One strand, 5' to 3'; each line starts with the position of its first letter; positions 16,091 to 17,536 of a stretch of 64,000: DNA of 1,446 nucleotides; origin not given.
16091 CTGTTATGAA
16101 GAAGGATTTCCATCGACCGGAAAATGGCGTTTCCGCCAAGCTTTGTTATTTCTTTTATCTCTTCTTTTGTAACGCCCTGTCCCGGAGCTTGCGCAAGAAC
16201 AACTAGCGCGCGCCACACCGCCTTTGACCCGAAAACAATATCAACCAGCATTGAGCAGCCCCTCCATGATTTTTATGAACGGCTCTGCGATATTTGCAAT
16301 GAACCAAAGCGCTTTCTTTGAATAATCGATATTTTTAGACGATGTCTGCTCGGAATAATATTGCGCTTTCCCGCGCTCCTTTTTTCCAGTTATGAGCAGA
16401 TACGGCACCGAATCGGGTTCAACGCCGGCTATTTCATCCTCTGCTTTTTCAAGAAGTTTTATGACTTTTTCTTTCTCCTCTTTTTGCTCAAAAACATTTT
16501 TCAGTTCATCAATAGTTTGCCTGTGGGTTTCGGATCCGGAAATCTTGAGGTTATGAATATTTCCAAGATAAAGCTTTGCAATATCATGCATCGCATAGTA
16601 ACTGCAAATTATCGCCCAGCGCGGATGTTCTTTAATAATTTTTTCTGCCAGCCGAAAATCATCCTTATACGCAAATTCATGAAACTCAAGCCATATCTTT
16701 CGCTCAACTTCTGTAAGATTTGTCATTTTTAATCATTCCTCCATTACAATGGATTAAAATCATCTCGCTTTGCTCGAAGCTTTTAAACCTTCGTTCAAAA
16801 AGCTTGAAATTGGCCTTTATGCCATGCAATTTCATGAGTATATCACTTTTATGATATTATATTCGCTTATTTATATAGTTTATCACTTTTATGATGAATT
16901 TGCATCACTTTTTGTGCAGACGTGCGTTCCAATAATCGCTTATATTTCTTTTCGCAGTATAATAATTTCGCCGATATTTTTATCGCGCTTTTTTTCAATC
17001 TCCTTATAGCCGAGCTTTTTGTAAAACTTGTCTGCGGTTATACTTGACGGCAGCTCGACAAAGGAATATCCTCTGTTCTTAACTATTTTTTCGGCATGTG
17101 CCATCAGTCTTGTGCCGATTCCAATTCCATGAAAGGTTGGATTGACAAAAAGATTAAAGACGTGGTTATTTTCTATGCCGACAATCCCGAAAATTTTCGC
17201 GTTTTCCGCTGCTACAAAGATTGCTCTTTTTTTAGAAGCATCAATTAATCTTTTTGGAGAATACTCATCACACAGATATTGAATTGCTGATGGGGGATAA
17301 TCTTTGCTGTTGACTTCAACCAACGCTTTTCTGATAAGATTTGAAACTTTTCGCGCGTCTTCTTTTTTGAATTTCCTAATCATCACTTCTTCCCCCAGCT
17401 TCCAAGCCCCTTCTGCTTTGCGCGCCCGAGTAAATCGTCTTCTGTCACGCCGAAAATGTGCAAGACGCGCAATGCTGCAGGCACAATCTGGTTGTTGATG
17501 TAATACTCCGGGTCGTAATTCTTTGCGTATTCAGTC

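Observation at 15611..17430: Degenerate duplicate of the polB 3' end flanks a 1.75-kb HEPN/MNT + GNAT cassette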

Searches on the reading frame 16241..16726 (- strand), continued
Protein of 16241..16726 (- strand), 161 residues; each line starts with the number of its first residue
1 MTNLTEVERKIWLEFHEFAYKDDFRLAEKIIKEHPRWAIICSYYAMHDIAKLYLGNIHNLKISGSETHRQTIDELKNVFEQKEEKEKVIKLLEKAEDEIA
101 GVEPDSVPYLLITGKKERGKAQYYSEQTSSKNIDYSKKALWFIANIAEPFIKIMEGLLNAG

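Call 67: fold_search(model_id=the predicted structure, library=pdb)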
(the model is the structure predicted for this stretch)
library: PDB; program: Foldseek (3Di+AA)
matches with E <= 10: 231; with E <= 0.001: 0
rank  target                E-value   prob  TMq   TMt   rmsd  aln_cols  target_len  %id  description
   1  2hsb                  7.1e-03  1.00  0.58  0.72   5.8       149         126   19  Crystal structure of a hepn domain containing protein (af_0298) from archaeoglobus fulgidus at 1.95 A resolution (released 2006-08-15)
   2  4nqf_A                1.2e-01  1.00  0.57  0.62   4.9       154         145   14  Crystal structure of HEPN domain protein (released 2014-03-26)
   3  4nqf_B                2.7e-01  0.99  0.53  0.56   5.9       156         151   13  Crystal structure of HEPN domain protein (released 2014-03-26)
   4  5fsh_A                4.0e-01  0.75  0.38  0.16   9.5       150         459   13  Crystal structure of Thermus thermophilus Csm6 (released 2016-01-27)
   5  2oer_A                4.6e-01  0.30  0.26  0.24  12.8       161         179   12  Probable Transcriptional Regulator from Pseudomonas aeruginosa (released 2007-01-30)
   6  2oer_B                4.8e-01  0.28  0.25  0.22  13.4       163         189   13  Probable Transcriptional Regulator from Pseudomonas aeruginosa (released 2007-01-30)
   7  7ae6_B                6.1e-01  0.66  0.41  0.45   6.5       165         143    7  Crystal structure of di-AMPylated HEPN(R102A) toxin (released 2020-12-30)
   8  3h2u_A                7.4e-01  0.38  0.35  0.32  11.9       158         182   12  Human raver1 RRM1, RRM2, and RRM3 domains in complex with human vinculin tail domain Vt (released 2009-07-28)
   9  8tn1_A                8.6e-01  0.23  0.27  0.29  10.7       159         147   16  De novo designed protein binds poly ADP ribose polymerase inhibitors (PARPi) - apo (released 2024-04-24)
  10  5fsh_B                9.0e-01  0.33  0.31  0.13  14.6       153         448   12  Crystal structure of Thermus thermophilus Csm6 (released 2016-01-27)
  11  8jbc_B                9.5e-01  0.30  0.31  0.13  11.9       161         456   15  Crystal Structure of the Csm6 K137A mutant from Thermus thermophilus HB8 in its apo form (released 2023-12-13)
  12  8jbb_A                9.9e-01  0.44  0.36  0.15   9.9       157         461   16  Crystal Structure of the Csm6 from Thermus thermophilus HB8 in complex with A2>p (released 2023-12-13)
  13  3o10_C                1.1e+00  0.84  0.53  0.61   4.7       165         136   12  Crystal structure of the HEPN domain from human sacsin (released 2011-03-30)
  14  8gl3                  1.1e+00  0.14  0.27  0.24  12.0       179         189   17  De novo design of monomeric helical bundles for pH-controlled membrane lysis (released 2023-09-06)
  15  9bj5_D                1.1e+00  0.12  0.25  0.26  16.4       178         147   14  Crystal structure of the HEPN family member AbiV (P212121 space group) (released 2025-08-13)
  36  3o10_A                2.3e+00  0.66  0.55  0.61   4.3       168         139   12  Crystal structure of the HEPN domain from human sacsin (released 2011-03-30)
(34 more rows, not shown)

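Call 73: search_dna_similar(query=window:16241-16726:-, collection=plasmids, mode=protein, max_evalue=0.001, max_rows=10)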
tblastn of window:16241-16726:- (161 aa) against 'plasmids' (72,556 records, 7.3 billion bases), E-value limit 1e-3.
No match.

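Call 74: search_dna_similar(query=window:16241-16726:-, collection=phages, mode=protein, max_evalue=0.001, max_rows=10)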
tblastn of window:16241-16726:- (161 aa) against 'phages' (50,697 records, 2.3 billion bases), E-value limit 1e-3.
No match.

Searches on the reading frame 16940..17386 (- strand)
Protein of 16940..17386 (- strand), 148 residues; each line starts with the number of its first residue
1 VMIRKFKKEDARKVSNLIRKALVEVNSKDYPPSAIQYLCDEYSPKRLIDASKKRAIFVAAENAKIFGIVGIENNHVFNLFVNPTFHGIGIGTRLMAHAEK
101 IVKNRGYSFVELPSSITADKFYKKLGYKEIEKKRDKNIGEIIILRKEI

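Call 4: search_protein_families(library=pfam, proteins=[window:16940-17386:-], max_evalue=0.01)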
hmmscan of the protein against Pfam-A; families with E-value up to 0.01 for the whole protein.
window:16940-17386:- (148 aa): 6 families
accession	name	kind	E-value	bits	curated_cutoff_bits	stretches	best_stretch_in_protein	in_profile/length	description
PF13673.13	Acetyltransf_10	-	4e-18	66.1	23.6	1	43-137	21-117/128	Acetyltransferase (GNAT) domain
PF13508.13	Acetyltransf_7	-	4e-14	53.2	27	1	54-129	3-84/84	Acetyltransferase (GNAT) domain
PF00583.31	Acetyltransf_1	-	7.4e-13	49.2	20.7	1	41-127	27-116/116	Acetyltransferase (GNAT) family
PF13527.13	Acetyltransf_9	-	0.00014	22.3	25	1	74-128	73-125/127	Acetyltransferase (GNAT) domain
PF08445.16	FR47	-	0.00015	22.1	22.1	1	76-133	24-83/86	FR47-like protein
PF20699.2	DUF6820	-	0.0079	16.6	27.5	0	43-68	16-41/58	Domain of unknown function (DUF6820)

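Call 33: search_protein_families(library=ncbifam, proteins=[window:16940-17383:-], max_evalue=1)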
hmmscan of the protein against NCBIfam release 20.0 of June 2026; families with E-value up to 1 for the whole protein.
window:16940-17383:- (147 aa): 23 families
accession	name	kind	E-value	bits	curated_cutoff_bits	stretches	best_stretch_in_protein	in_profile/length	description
NF007338.0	PRK09831.1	equivalog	1.9e-10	41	146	1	2-140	6-138/150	GNAT family N-acetyltransferase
TIGR01575.1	rimI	equivalog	3.1e-10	40.3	86.4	1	56-133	35-119/132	ribosomal protein S18-alanine N-acetyltransferase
NF002959.0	PRK03624.1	equivalog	4e-08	33.1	124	1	2-129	9-132/147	GNAT family acetyltransferase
NF007807.0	PRK10514.1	equivalog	7.5e-08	32.4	134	1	57-138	54-134/147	acetyltransferase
NF040501.1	resist_ArsN2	equivalog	8.4e-08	31.9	125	1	49-132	19-107/133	arsenic resistance N-acetyltransferase ArsN2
NF007853.0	PRK10562.1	equivalog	5.1e-06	26.8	125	1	54-136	49-130/146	N-acetyltransferase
TIGR01211.1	ELP3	subfamily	3.5e-05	22.5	350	1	85-129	470-514/522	tRNA uridine(34) 5-carboxymethylaminomethyl modification radical SAM/GNAT enzyme Elp3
NF005840.0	PRK07757.1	equivalog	0.00018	21.5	154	1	53-132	42-124/153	N-acetyltransferase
NF007025.1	PRK09491.1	equivalog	0.00042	20.3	173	1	70-134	60-127/145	ribosomal protein S18-alanine N-acetyltransferase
NF007530.0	PRK10146.1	equivalog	0.00063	20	142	1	75-129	79-136/144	aminoalkylphosphonate N-acetyltransferase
NF011709.0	PRK15130.1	equivalog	0.0019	18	218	1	2-111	9-117/186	spermidine N1-acetyltransferase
NF041716.1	HxA_phane_GNAT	equivalog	0.002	18.1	250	1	76-132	86-146/152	cyclophane-containing RiPP N-acetyltransferase HaaN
NF009348.0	PRK12706.1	equivalog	0.0058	16.1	444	1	34-118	231-314/328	flagellar basal body P-ring protein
NF033150.1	AAC_6p_A49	exception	0.01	15.6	410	1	56-111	55-115/184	aminoglycoside 6'-N-acetyltransferase AacA49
NF043067.1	AAC_6p_group_E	equivalog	0.024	14.5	140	1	77-131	75-132/140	aminoglycoside 6'-N-acetyltransferase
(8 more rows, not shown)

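Call 34: search_protein_families(library=padloc, proteins=[window:16940-17383:-], max_evalue=1)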
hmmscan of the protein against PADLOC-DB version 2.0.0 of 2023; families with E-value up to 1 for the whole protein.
window:16940-17383:- (147 aa): 0 families

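Call 75: find_homologous_proteins(query=window:16940-17383:-, max_evalue=1e-20)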
Query window:16940-17383:- (147 aa): 14 proteins with E <= 1e-20 among 32 candidates.
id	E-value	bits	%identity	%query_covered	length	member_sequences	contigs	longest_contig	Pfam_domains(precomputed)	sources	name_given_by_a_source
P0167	2.0e-89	315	100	100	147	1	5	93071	PF13673.14,PF13508.14,PF00583.32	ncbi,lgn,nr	ncbi:MAG: GNAT family N-acetyltransferase [Nanoarchaeota archaeon]|nr:GNAT family N-acetyltransferas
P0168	4.4e-71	255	81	100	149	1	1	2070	PF13673.14,PF13508.14,PF00583.32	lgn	-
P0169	5.3e-43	164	55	99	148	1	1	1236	PF13673.14,PF13508.14,PF13527.14,PF00583.32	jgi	jgi:GNAT superfamily N-acetyltransferase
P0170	1.1e-42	163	51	99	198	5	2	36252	PF13673.14,PF13508.14,PF00583.32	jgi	jgi:GNAT superfamily N-acetyltransferase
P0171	2.6e-41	159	55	98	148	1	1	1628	PF13673.14,PF13420.14,PF13508.14,PF14542.13,PF13527.14,PF00583.32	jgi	-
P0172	4.2e-41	158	56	98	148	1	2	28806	PF13673.14,PF13508.14,PF13527.14,PF00583.32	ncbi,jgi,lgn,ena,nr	ncbi:MAG: GNAT family N-acetyltransferase [Nanoarchaeota archaeon]|nr:GNAT family N-acetyltransferas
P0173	5.2e-40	154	50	99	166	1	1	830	PF13673.14,PF13508.14,PF00583.32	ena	-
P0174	4.9e-39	151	54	98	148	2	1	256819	PF13673.14,PF13420.14,PF13508.14,PF13527.14,PF00583.32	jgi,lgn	jgi:N-acetylglutamate synthase-like GNAT family acetyltransferase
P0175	3.5e-38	149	49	99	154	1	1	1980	PF13673.14,PF13508.14,PF13527.14,PF00583.32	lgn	-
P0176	1.2e-37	147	49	99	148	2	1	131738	PF13673.14,PF13420.14,PF13508.14,PF13527.14,PF00583.32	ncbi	-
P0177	5.6e-37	145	47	100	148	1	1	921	PF13673.14,PF13508.14,PF13527.14,PF00583.32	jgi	jgi:N-acetylglutamate synthase-like GNAT family acetyltransferase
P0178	3.4e-35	139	52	90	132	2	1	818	PF13673.14,PF13420.14,PF13508.14,PF08445.17,PF00583.32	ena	-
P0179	5.1e-34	135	45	98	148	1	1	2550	PF13673.14,PF13508.14,PF08445.17,PF13527.14,PF00583.32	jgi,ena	jgi:GNAT superfamily N-acetyltransferase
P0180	4.0e-26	109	43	99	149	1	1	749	PF13673.14,PF13508.14,PF00583.32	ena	-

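Call 76: find_encoding_contigs(protein=P0168, flank=3000, max_places=4)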
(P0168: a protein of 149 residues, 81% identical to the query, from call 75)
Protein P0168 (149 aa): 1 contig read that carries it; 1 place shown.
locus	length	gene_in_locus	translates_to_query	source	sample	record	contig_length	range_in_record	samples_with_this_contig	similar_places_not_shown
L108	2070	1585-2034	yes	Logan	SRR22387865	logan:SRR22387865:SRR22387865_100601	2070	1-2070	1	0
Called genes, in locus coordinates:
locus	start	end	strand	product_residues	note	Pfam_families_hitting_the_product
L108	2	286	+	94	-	?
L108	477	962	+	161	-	-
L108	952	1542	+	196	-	PF01909:NTP_transf_2, PF18765:Polbeta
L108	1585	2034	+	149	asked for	PF00583:Acetyltransf_1, PF13673:Acetyltransf_10, PF13508:Acetyltransf_7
